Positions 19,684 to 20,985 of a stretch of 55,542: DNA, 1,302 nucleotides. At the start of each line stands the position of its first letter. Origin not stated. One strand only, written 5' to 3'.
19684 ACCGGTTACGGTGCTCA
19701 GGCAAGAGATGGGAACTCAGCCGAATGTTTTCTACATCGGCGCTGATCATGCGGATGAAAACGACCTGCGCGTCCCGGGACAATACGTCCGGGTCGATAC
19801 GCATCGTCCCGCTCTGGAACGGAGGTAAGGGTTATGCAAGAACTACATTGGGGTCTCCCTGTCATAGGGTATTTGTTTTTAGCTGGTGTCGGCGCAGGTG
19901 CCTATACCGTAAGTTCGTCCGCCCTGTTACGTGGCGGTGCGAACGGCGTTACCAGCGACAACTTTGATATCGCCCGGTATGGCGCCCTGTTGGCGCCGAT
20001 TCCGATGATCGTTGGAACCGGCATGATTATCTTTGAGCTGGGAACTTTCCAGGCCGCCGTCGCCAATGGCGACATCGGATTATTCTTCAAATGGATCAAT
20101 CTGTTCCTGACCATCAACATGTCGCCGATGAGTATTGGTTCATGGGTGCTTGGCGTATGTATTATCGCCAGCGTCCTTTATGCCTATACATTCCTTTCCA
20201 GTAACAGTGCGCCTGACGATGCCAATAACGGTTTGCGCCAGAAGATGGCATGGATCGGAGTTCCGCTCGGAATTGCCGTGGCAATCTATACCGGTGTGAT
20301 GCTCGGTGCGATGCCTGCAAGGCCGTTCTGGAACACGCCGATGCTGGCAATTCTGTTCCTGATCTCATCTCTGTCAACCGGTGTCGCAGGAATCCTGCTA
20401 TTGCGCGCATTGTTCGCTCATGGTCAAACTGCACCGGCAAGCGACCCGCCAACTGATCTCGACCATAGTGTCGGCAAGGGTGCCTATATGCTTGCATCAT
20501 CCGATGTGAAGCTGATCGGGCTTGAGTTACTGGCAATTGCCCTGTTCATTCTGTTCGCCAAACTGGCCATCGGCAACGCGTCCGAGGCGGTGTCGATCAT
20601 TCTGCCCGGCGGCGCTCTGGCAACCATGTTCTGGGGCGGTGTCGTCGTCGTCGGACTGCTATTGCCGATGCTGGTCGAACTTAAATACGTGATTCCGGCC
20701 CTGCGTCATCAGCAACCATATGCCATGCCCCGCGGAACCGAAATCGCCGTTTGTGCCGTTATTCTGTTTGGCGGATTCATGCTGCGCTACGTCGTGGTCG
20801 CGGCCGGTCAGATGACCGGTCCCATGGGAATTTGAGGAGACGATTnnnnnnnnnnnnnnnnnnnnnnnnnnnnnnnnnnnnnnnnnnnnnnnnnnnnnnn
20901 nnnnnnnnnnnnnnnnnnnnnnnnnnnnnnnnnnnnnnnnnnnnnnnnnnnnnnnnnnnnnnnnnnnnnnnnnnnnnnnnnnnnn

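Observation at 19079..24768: Tat-exported molybdoenzyme operon in FeS-NrfD-Mo-TorD order with an extra periplasmic gene; substrate cannot be assigned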

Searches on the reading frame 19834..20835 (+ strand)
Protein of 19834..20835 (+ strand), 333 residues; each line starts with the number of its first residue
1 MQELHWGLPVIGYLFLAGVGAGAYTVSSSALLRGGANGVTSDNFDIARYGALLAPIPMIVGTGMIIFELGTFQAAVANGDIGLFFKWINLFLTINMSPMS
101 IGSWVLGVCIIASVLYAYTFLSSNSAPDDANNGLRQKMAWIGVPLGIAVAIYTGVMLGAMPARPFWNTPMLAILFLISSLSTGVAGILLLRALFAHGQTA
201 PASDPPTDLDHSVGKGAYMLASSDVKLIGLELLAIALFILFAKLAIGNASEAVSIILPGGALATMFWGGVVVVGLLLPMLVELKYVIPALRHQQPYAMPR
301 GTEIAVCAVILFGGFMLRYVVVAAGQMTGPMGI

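Call 3: search_protein_families(library=pfam, proteins=[window:19834-20835:+])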
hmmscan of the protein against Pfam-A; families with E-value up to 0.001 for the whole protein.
window:19834-20835:+ (333 aa): 2 families
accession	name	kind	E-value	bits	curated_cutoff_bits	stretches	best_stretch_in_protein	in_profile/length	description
PF03916.19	NrfD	-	5.6e-37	128.5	25.8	1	2-328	7-311/313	Polysulphide reductase, NrfD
PF14589.11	NrfD_2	-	3.3e-08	34.1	27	1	10-327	19-274/281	Polysulfide reductase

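Call 4: search_protein_families(library=ncbifam, proteins=[window:19834-20835:+])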
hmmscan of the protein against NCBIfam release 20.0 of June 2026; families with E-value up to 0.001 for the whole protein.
window:19834-20835:+ (333 aa): 2 families
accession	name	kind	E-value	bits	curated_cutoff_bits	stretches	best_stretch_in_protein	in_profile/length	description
TIGR03148.1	cyt_nit_nrfD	equivalog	9.7e-27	94.1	347.6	1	2-328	6-314/316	cytochrome c nitrite reductase subunit NrfD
NF045798.1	DsrP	equivalog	0.00025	20.6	350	1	95-193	115-208/346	sulfate reduction electron transfer complex DsrMKJOP subunit DsrP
